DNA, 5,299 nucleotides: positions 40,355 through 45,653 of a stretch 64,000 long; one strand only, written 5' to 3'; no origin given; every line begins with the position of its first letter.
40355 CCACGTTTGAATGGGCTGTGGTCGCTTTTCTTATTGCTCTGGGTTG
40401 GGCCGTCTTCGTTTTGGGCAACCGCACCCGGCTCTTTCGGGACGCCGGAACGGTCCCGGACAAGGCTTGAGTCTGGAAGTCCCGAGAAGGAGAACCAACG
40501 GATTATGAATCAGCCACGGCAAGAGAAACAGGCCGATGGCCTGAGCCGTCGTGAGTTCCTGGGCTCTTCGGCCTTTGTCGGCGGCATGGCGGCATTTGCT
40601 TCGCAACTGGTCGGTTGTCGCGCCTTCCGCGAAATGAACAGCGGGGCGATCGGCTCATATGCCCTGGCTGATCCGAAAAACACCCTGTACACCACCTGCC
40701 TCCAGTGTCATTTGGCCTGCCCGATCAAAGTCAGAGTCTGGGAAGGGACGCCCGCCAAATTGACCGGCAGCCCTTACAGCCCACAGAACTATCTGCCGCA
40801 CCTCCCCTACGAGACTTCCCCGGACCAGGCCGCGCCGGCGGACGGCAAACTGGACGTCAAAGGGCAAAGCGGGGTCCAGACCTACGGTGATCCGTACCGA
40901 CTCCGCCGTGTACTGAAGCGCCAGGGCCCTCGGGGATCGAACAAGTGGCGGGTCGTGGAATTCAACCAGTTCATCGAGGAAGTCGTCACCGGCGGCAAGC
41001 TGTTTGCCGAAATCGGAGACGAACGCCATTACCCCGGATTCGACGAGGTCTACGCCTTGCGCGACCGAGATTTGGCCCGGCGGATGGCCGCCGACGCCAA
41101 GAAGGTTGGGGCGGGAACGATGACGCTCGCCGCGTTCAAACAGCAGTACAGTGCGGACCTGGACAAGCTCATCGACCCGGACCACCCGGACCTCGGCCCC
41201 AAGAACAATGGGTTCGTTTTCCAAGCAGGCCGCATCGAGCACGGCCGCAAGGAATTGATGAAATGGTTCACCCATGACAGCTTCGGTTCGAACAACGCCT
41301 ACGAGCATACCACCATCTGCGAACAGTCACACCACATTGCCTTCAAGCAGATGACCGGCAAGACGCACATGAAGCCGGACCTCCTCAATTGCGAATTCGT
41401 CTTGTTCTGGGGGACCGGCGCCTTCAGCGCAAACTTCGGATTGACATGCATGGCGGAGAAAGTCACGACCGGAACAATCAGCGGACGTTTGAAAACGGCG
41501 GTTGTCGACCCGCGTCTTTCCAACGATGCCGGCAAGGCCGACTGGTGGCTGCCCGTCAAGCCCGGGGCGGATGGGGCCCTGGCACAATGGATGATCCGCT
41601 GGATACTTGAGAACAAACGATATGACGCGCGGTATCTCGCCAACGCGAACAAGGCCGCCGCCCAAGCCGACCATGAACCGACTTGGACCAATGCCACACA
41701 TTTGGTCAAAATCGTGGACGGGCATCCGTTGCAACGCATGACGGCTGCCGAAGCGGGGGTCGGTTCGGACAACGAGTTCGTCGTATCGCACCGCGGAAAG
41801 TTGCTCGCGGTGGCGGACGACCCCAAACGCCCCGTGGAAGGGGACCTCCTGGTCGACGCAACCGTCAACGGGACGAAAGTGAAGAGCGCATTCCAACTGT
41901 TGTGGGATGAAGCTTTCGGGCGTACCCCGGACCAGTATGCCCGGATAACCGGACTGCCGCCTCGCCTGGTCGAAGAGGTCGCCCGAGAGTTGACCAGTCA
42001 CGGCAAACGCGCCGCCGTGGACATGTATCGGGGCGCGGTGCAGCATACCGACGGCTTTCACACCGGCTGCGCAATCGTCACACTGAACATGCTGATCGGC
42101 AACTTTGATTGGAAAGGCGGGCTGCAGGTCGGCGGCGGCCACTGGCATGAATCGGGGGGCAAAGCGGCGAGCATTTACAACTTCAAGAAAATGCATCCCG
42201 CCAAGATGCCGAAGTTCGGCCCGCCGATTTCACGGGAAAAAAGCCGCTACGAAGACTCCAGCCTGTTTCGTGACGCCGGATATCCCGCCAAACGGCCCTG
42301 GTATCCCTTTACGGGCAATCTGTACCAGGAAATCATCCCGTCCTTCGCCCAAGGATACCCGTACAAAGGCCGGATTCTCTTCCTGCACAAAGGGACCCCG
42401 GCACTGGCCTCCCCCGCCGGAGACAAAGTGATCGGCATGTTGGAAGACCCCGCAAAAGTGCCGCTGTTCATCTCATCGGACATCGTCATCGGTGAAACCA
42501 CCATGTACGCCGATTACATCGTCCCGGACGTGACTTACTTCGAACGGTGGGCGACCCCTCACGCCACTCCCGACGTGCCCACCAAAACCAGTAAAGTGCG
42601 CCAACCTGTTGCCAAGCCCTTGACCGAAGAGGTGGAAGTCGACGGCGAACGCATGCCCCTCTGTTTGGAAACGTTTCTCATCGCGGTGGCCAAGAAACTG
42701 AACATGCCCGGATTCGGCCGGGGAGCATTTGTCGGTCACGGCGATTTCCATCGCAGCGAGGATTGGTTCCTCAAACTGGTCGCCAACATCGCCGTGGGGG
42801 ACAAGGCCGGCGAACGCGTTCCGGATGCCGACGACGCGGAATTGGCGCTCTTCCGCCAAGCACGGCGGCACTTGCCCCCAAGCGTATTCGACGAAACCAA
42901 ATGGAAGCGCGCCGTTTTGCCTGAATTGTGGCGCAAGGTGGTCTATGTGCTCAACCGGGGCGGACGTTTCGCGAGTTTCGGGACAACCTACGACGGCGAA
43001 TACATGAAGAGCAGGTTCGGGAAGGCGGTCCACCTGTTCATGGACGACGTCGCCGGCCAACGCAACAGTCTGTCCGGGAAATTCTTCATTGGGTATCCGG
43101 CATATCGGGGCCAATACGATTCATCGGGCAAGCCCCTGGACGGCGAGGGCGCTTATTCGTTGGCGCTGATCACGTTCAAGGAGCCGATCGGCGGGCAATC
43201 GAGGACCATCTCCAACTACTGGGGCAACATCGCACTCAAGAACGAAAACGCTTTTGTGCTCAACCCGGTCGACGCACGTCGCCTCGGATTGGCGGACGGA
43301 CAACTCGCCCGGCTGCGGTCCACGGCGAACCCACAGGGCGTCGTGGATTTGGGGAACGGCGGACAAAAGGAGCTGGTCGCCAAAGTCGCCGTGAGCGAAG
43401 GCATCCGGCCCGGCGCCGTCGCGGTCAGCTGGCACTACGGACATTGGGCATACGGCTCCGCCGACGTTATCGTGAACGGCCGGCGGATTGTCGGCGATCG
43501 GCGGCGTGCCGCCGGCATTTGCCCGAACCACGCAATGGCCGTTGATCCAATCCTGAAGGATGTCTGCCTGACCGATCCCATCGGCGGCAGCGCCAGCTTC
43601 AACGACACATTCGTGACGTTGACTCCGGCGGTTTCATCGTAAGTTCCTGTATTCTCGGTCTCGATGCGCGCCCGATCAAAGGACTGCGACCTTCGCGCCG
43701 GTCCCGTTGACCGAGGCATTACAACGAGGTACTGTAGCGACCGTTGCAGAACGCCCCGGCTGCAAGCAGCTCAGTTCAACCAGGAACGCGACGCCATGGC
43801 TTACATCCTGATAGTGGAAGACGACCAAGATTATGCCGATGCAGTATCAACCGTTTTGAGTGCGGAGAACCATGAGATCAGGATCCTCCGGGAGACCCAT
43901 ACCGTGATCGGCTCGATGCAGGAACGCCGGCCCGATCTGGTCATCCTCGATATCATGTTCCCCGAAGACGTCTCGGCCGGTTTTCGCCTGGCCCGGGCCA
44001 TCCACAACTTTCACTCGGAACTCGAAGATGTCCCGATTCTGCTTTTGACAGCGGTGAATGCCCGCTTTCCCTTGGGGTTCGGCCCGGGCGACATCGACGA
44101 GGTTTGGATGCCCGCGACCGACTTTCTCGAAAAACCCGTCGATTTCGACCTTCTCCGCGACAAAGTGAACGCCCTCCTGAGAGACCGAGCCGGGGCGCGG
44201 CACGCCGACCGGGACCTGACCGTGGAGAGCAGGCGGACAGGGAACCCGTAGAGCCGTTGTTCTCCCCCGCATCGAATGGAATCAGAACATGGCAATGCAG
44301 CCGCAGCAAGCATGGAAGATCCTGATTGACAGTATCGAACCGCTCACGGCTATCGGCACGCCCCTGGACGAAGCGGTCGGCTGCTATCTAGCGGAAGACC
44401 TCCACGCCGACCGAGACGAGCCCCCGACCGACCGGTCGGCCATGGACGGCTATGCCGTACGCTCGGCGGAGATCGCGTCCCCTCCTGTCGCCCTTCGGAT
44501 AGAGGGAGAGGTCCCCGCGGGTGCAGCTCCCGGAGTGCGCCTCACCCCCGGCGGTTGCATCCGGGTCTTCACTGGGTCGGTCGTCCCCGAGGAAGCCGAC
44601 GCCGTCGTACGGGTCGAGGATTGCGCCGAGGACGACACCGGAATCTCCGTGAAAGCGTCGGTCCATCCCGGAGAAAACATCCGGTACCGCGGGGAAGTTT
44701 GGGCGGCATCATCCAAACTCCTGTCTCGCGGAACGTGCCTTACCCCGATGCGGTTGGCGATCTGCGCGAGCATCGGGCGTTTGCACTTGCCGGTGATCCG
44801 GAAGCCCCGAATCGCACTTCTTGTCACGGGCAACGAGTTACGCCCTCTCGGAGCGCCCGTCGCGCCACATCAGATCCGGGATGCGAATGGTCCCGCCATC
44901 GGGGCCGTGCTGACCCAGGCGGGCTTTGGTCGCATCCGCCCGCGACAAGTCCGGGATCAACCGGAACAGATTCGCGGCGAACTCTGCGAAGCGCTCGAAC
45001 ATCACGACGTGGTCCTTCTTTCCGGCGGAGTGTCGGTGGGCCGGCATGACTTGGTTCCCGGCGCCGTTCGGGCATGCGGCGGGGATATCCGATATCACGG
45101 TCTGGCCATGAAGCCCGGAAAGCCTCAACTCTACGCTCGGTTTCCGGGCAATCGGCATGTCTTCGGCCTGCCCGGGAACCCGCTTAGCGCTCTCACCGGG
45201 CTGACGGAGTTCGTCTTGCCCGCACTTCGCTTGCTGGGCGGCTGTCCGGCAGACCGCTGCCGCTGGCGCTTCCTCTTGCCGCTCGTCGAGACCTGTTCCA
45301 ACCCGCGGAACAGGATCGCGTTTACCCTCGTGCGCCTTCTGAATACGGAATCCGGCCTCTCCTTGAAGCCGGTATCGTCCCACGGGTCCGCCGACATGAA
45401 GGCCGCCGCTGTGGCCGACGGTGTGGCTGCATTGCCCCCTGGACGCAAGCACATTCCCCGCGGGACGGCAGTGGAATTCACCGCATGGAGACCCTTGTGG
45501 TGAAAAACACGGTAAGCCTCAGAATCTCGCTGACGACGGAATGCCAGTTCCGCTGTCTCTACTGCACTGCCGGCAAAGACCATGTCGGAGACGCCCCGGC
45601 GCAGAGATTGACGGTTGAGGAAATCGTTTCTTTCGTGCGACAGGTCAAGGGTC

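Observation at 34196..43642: ttrBCA-ordered respiratory molybdoenzyme with its own sensor system in a PVC-like genome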

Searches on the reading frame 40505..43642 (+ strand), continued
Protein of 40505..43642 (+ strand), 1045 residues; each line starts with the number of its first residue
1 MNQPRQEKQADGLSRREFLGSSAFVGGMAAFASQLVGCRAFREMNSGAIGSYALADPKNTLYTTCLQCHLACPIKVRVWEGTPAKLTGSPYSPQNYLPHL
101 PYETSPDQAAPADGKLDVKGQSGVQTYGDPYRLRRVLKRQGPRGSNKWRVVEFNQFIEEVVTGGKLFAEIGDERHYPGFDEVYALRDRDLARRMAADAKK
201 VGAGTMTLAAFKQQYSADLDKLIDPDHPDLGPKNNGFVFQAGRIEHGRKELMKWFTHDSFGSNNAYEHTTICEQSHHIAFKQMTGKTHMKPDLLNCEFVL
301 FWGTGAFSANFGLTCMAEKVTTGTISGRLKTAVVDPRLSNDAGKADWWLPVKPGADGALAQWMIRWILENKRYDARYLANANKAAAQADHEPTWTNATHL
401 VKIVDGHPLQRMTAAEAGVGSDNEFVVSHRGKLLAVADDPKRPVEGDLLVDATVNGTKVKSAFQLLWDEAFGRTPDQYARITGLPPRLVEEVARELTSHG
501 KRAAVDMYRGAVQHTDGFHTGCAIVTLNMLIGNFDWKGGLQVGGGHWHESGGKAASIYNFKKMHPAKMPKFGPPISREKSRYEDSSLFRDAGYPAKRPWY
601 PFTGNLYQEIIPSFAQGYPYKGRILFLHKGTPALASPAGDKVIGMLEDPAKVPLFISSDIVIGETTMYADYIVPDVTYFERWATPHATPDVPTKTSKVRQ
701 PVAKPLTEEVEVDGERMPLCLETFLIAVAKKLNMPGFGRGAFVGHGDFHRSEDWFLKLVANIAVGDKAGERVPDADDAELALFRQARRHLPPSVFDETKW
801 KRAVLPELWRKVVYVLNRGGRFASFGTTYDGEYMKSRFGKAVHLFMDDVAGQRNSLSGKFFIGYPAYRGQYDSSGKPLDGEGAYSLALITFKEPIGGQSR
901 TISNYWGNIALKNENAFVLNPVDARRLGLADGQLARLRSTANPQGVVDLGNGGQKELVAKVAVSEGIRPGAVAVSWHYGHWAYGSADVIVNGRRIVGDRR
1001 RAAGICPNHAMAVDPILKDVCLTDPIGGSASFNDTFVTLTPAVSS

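Call 79: find_encoding_contigs(protein=P0061, flank=9000, max_places=2)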
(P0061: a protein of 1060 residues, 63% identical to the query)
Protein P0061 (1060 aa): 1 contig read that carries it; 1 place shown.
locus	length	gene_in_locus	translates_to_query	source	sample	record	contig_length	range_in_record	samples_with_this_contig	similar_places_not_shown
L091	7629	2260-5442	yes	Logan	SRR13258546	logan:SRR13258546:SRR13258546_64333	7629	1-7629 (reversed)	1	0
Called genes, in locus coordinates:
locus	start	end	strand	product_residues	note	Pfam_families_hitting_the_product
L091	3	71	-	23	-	?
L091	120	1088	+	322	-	PF12838:Fer4_7 (faint), PF12797:Fer4_2 (weak), PF13247:Fer4_11, PF00037:Fer4 (weak), PF12797:Fer4_2 (weak), PF12837:Fer4_6 (weak), PF13237:Fer4_10 (weak), PF13247:Fer4_11, +1 more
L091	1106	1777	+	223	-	PF03916:NrfD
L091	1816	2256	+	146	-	-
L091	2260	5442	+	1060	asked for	PF04879:Molybdop_Fe4S4 (faint), PF00384:Molybdopterin, PF01568:Molydop_binding (faint)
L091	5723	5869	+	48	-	-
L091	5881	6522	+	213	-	PF02663:FmdE, PF01258:zf-dskA_traR (weak)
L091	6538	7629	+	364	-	?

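Call 83: predict_structure(alignment_id=A3)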
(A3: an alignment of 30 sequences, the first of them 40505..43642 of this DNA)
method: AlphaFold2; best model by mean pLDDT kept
length: 1045 residues; sequences in the alignment: 30
mean_pLDDT: 83.8   pTM: 0.86
mean pLDDT of the five models: 83.8, 83.0, 81.9, 81.2, 78.3
residues with pLDDT >= 90: 560; 70-90: 300; 50-70: 109; < 50: 76
segments of 3 or more residues with pLDDT < 50: 1-49, 270-272, 897-910, 1025-1029
pLDDT, mean of each block of 10 residues (from residue 1): 31 38 34 39 39 85 74 84 83 73 92 70 67 93 94 98 96 97 97 96 92 97 94 96 82 96 80 69 83 90 70 63 86 88 90 90 98 97 96 96 93 95 95 92 96 96 97 96 96 96 82 74 94 92 82 90 94 78 69 60 59 87 90 76 91 94 90 91 80 87 92 94 97 95 93 95 92 96 95 95 94 96 82 85 93 77 88 73 80 56 42 81 96 93 88 88 92 77 82 86 79 74 51 78 70
secondary structure, 60 per line:
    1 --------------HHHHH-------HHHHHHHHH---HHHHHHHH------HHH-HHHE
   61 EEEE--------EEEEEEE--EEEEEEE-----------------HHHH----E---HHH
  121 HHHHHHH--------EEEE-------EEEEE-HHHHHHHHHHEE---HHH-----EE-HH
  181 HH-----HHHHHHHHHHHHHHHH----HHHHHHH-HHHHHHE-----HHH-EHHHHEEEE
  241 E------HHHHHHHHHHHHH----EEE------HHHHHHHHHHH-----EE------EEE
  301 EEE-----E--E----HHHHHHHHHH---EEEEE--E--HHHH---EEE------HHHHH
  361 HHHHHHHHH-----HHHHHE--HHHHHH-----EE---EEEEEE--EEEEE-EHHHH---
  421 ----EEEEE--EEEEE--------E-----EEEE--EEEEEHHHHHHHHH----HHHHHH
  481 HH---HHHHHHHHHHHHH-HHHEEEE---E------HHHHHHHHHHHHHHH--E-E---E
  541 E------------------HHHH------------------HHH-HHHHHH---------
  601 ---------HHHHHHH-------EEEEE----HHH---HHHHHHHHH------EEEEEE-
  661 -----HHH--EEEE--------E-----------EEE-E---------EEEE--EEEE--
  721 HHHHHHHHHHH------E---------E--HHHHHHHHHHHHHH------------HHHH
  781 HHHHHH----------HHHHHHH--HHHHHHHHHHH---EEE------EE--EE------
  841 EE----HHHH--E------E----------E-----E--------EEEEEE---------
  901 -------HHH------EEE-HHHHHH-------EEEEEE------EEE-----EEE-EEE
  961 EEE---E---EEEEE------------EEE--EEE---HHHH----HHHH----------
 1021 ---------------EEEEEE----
elements in order (helices of 4 or more, strands of 3 or more residues): H15-19 H27-35 H39-46 E60-64 E73-79 E82-88 H106-109 H118-127 E136-139 E147-151 H153-162 H179-182 H188-203 H208-214 H216-221 H233-236 E237-241 H248-260 E265-267 H274-284 E298-303 H317-326 E330-334 H340-343 E347-349 H356-369 H375-379 H383-388 E399-404 E407-411 H414-417 E425-429 E432-436 E451-454 E457-461 H462-470 H475-482 H486-498 E503-506 H517-531 H560-563 H586-591 H610-616 E624-628 H639-647 E654-659 E671-674 E695-697 E709-712 E715-718 H721-731 H751-764 H777-786 H797-803 H806-816 E820-822 H847-850 E886-891 E917-919 H921-926 E934-939 E946-948 E954-956 E958-963 E971-975 E988-990 E993-995 H999-1002 H1007-1010 E1036-1041

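Call 85: fold_search(model_id=the predicted structure, library=pdb)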
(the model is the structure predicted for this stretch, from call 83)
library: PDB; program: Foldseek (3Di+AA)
matches with E <= 10: 774; with E <= 0.001: 171
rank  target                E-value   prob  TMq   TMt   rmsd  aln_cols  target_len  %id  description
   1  6cz7_A                3.6e-40  1.00  0.53  0.66   9.7      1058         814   17  The arsenate respiratory reductase (Arr) complex from Shewanella sp. ANA-3 (released 2018-08-15)
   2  6cz7_C                8.9e-40  1.00  0.53  0.67   9.8      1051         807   17  The arsenate respiratory reductase (Arr) complex from Shewanella sp. ANA-3 (released 2018-08-15)
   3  5e7o_A                8.6e-34  1.00  0.55  0.63   9.9      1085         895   15  Crystal structure of the perchlorate reductase PcrAB mutant W461E of PcrA from Azospira suillum PS (released 2016-03-09)
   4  2vpw_A                7.7e-33  1.00  0.50  0.69   9.2      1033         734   17  Polysulfide reductase with bound menaquinone (released 2008-06-10)
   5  4ydd_A                1.3e-32  1.00  0.55  0.64  10.3      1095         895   15  Crystal structure of the perchlorate reductase PcrAB from Azospira suillum PS (released 2016-03-09)
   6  5ch7_C                1.4e-32  1.00  0.54  0.62  12.5      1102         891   15  Crystal structure of the perchlorate reductase PcrAB - Phe164 gate switch intermediate - from Azospira suillum PS (released 2016-03-09)
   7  4ydd_C                3.5e-32  1.00  0.55  0.64   9.3      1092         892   15  Crystal structure of the perchlorate reductase PcrAB from Azospira suillum PS (released 2016-03-09)
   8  5ch7_A                1.3e-31  1.00  0.55  0.64   9.1      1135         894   16  Crystal structure of the perchlorate reductase PcrAB - Phe164 gate switch intermediate - from Azospira suillum PS (released 2016-03-09)
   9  6sdv_A                3.5e-31  1.00  0.54  0.58  12.2      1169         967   15  W-formate dehydrogenase from Desulfovibrio vulgaris - Formate reduced form (released 2020-03-11)
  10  2v45                  3.9e-31  1.00  0.50  0.71  10.1      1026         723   14  A New Catalytic Mechanism of Periplasmic Nitrate Reductase from Desulfovibrio desulfuricans ATCC 27774 from Crystallogra (released 2008-03-18)
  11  9qm1_A                1.9e-30  1.00  0.53  0.57  11.6      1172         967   14  W-formate dehydrogenase U192C from Desulfovibrio vulgaris - Soaked with Dithionite (released 2025-07-16)
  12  8cm4_C                2.1e-30  1.00  0.54  0.57  12.4      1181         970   15  W-formate dehydrogenase C872A from Desulfovibrio vulgaris - exposed to oxygen (released 2023-09-27)
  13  9ktl_A                2.2e-30  1.00  0.48  0.53   9.5      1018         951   14  Cryo-EM structure of reduced form of formate dehydrogenase from Rhodobacter aestuarii (RaFDH) with NADH (released 2025-06-18)
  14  2nap                  2.8e-30  1.00  0.50  0.70  10.6      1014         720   14  DISSIMILATORY NITRATE REDUCTASE (NAP) FROM DESULFOVIBRIO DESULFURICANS (released 1999-09-19)
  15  9rjz_A                3.3e-30  1.00  0.52  0.56  12.5      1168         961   14  W-formate dehydrogenase Q447A from Nitratidesulfovibrio vulgaris (Desulfovibrio vulgaris) (released 2026-03-04)
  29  2jio                  3.5e-29  1.00  0.51  0.72   9.5      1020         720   14  A New Catalytic Mechanism of Periplasmic Nitrate Reductase from Desulfovibrio desulfuricans ATCC 27774 from Crystallogra (released 2008-03-18)
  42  7z0t_A                6.6e-28  1.00  0.46  0.66  11.2      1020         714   15  Structure of the Escherichia coli formate hydrogenlyase complex (aerobic preparation, composite structure) (released 2022-09-28)
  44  7b04_N                1.1e-27  1.00  0.52  0.49  11.5      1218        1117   13  Structure of Nitrite oxidoreductase (Nxr) from the anammox bacterium Kuenenia stuttgartiensis. (released 2021-07-14)
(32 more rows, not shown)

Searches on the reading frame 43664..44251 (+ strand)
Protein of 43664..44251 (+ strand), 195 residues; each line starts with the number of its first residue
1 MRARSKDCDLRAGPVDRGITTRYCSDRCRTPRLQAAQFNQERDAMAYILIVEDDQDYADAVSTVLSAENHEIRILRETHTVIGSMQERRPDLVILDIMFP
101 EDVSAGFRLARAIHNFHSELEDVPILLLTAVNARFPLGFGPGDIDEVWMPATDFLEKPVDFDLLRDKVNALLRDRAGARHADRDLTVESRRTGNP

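Call 53: search_protein_families(library=pfam, proteins=[window:43664-44251:+], max_evalue=0.01)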
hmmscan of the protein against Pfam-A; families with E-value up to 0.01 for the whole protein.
window:43664-44251:+ (195 aa): 1 family
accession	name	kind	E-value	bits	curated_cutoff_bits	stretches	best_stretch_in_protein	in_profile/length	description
PF00072.30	Response_reg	-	4.5e-14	53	30.2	1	48-168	1-110/111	Response regulator receiver domain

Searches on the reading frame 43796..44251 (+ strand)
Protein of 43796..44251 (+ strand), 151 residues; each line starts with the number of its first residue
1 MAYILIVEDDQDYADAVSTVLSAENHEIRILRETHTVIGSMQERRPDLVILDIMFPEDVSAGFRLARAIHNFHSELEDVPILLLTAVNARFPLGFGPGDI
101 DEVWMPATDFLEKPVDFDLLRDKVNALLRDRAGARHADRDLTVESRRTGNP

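Call 4: search_protein_families(library=ncbifam, proteins=[window:43796-44251:+], max_evalue=0.00001)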
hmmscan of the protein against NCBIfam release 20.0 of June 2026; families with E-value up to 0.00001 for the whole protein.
window:43796-44251:+ (151 aa): 36 families (the best 25 are shown)
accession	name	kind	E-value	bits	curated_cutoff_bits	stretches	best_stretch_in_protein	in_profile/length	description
TIGR02154.1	PhoB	equivalog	1.7e-13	50.4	296.2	1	3-142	4-133/226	phosphate regulon transcriptional regulator PhoB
NF040689.1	MtrAB_MtrA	equivalog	3.9e-13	49.3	300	1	4-133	1-118/219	MtrAB system response regulator MtrA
TIGR03787.1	marine_sort_RR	equivalog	6.4e-13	48.7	335.7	1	4-137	3-127/227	proteobacterial dedicated sortase system response regulator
NF041733.1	resp_reg_CseB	equivalog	3.5e-12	46.2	350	1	4-136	3-123/228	two-component system response regulator CseB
NF008296.0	PRK11083.1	equivalog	3.6e-12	46.2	273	1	3-132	5-122/228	two-component system response regulator CreB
NF047793.1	ResRegPgtA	equivalog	6.2e-12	45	650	1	3-132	7-125/414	two-component system response regulator PgtA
NF051870.1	NAssimRespRegNtrX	equivalog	9.1e-12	44.6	600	1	2-120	2-111/452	nitrogen assimilation response regulator NtrX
NF051850.1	RespRegRprY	equivalog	1.9e-11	43.8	370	1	4-139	7-131/234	response regulator transcription factor RprY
NF033117.2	vanR_ACDEGLN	exception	5.7e-11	42.4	350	1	4-129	1-114/226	VanR-ABDEGLN family response regulator transcription factor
NF040534.1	resp_reg_YycF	equivalog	1.8e-10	40.5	340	1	4-135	3-122/231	response regulator YycF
NF053854.1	RespRegPhoBBctds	equivalog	4e-10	39.4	270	1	4-134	1-121/225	two-component system response regulator PhoB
NF045944.1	ResRegRpaBCyano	equivalog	4.6e-10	39.3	330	1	5-134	1-118/229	response regulator transcription factor RpaB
NF033120.0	vanR_FM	exception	1.2e-09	38.1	460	1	4-131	6-121/231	vancomycin resistance response regulator transcription factor, VanR-F/VanR-M family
NF041946.1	LuxO_transreg_Vib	equivalog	2.9e-09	36.2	800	1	6-137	1-121/463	quorum-sensing sigma-54 dependent transcriptional regulator LuxO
NF007982.1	PRK10710.1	equivalog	3.3e-09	36.7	380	1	3-89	9-89/235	envelope stress response regulator BaeR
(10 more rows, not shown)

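Call 5: search_protein_families(library=pfam, proteins=[window:43796-44251:+], max_evalue=0.001)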
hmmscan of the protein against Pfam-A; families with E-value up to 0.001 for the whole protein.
window:43796-44251:+ (151 aa): 1 family
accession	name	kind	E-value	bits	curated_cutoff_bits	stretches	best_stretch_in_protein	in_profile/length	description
PF00072.30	Response_reg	-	1.9e-14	54.2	30.2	1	4-124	1-110/111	Response regulator receiver domain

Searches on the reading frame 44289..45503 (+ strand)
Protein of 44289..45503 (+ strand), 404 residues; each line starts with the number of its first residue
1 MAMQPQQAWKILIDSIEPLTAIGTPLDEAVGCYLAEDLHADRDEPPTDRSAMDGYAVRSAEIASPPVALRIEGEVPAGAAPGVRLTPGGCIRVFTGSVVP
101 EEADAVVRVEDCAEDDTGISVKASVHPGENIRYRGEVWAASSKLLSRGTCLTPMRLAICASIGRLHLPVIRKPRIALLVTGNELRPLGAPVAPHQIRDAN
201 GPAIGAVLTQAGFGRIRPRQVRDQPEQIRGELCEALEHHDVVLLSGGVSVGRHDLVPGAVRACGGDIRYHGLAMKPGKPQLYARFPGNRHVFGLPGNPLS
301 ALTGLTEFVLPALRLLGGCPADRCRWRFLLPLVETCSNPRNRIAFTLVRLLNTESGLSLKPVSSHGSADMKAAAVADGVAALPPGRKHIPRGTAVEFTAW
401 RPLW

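Call 4: search_protein_families(library=ncbifam, proteins=[window:44289-45503:+], max_evalue=0.00001)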
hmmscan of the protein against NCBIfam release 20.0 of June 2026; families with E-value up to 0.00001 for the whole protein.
window:44289-45503:+ (404 aa): 7 families
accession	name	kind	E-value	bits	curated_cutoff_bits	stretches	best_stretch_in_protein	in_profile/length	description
NF011068.0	PRK14498.1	equivalog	3.7e-86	289.6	534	1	3-400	10-410/647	molybdopterin biosynthesis protein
NF007960.1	PRK10680.1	equivalog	1e-78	264.9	440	1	4-397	2-398/401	molybdopterin molybdotransferase MoeA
NF045515.2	Glp_gephyrin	equivalog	3.6e-78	263.1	475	1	10-397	8-400/403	molybdotransferase-like divisome protein Glp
NF050098.1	MoeA_actino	exception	9.4e-71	238.7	560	1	13-397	11-397/400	molybdopterin molybdotransferase MoeA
NF011060.0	PRK14491.1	equivalog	2.5e-59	201.3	532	1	6-397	203-591/598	bifunctional molybdopterin-guanine dinucleotide biosynthesis adaptor protein MobB/molybdopterin molybdotransferase MoeA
NF011067.0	PRK14497.1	equivalog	4.6e-48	164.1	536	1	5-317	13-322/546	putative molybdopterin biosynthesis protein MoeA/unknown domain fusion protein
TIGR00177.1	molyb_syn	domain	6.3e-26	91.1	85.35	1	172-311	1-148/148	molybdenum cofactor synthesis domain-containing protein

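Call 5: search_protein_families(library=pfam, proteins=[window:44289-45503:+], max_evalue=0.001)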
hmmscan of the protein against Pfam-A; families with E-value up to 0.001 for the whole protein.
window:44289-45503:+ (404 aa): 3 families
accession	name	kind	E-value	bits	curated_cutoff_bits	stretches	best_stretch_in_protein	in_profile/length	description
PF03453.22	MoeA_N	-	2.4e-39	135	30.8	1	5-163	3-160/160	MoeA N-terminal region (domain I and II)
PF00994.29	MoCF_biosynth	-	2.6e-30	105.5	26.6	1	177-314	2-143/144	Probable molybdopterin binding domain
PF03454.20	MoeA_C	-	2.8e-05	24.7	22.1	1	338-399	10-71/72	MoeA C-terminal region (domain IV)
